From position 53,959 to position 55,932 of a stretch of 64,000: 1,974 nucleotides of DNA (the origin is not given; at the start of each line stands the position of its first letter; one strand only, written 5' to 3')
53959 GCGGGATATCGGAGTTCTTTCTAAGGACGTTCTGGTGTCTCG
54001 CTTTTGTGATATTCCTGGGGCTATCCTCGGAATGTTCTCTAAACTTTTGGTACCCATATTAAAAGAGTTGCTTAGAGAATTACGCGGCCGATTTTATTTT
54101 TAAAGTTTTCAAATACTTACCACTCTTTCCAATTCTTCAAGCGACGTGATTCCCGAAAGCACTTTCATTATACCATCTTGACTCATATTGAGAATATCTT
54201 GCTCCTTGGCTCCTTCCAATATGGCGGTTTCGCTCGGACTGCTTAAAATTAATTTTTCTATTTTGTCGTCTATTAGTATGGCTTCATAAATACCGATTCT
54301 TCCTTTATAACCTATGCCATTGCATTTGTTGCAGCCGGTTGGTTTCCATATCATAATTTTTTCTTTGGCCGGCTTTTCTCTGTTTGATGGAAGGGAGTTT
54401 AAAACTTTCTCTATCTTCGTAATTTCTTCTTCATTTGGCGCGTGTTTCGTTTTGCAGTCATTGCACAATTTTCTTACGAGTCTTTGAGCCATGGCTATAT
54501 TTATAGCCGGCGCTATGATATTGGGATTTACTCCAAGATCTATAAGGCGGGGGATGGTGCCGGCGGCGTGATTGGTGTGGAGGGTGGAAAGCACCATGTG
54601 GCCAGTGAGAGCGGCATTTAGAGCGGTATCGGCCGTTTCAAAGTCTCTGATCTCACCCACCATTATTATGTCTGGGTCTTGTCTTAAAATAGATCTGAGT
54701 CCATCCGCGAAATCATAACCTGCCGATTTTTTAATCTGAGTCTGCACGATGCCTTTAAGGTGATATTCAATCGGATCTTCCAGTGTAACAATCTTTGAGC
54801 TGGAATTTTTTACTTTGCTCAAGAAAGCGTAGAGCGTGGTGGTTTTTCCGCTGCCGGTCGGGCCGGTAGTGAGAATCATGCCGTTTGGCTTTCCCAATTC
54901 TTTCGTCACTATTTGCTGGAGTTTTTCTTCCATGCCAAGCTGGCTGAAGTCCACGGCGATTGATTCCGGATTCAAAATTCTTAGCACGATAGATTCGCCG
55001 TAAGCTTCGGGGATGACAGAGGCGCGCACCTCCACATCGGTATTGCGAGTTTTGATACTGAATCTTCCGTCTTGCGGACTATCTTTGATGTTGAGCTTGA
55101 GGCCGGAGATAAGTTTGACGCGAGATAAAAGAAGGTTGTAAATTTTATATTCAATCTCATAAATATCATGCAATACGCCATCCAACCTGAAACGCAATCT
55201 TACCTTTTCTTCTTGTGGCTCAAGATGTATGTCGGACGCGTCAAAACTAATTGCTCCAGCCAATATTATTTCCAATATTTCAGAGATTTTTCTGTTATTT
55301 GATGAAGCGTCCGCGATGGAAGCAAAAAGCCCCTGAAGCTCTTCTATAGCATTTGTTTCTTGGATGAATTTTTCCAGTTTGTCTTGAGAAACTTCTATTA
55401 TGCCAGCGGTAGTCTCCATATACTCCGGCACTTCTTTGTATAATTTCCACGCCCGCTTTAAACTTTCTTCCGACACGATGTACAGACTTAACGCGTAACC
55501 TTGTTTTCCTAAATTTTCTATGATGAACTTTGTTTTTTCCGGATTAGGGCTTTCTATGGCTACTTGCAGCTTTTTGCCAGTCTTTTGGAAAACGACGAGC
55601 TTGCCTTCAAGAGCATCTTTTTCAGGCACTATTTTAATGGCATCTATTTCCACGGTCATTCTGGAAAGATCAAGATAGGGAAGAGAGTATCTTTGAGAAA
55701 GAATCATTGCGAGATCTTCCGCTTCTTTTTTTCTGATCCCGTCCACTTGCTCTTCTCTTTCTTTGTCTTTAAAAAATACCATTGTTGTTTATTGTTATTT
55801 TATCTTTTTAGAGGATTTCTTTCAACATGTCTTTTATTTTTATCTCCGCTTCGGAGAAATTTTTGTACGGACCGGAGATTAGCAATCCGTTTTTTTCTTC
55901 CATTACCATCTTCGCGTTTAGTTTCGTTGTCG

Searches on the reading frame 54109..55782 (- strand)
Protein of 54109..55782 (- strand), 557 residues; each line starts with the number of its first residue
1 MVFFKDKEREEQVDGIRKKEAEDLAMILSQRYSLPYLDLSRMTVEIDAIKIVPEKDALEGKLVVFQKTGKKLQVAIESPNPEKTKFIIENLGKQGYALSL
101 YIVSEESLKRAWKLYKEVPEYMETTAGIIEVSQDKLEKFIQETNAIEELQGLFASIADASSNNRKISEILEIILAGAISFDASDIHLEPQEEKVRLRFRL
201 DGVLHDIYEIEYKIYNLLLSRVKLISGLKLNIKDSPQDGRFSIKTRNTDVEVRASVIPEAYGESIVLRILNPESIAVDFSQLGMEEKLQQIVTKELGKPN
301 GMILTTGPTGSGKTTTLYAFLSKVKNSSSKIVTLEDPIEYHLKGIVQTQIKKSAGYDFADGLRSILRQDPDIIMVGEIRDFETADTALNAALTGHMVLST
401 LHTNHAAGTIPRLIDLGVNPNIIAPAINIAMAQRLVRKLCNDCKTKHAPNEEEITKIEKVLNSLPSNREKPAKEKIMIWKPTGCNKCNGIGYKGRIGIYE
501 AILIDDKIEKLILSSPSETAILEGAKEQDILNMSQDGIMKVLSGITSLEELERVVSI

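Call 12: search_protein_families(library=pfam, proteins=[window:54109-55782:-])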
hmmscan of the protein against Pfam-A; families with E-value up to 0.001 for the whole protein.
window:54109-55782:- (557 aa): 3 families
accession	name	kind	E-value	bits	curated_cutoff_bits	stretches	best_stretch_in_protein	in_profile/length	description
PF00437.27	T2SSE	-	2.9e-122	408.3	24.9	1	163-553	5-370/370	Type II/IV secretion system protein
PF05157.20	MshEN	-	1.7e-05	25.1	23.1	1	32-113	1-81/90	MshEN domain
PF25199.1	nSTAND_NTPase5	-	0.00084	19.6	34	0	285-343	25-85/145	Novel STAND NTPase 5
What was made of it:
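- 54109..55782 (-): PilB-type T2SSE ATPase gene, convergent with the RNA. It is the usual but not obligatory neighbour on the 3' side. Pfam T2SSE (call 12).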
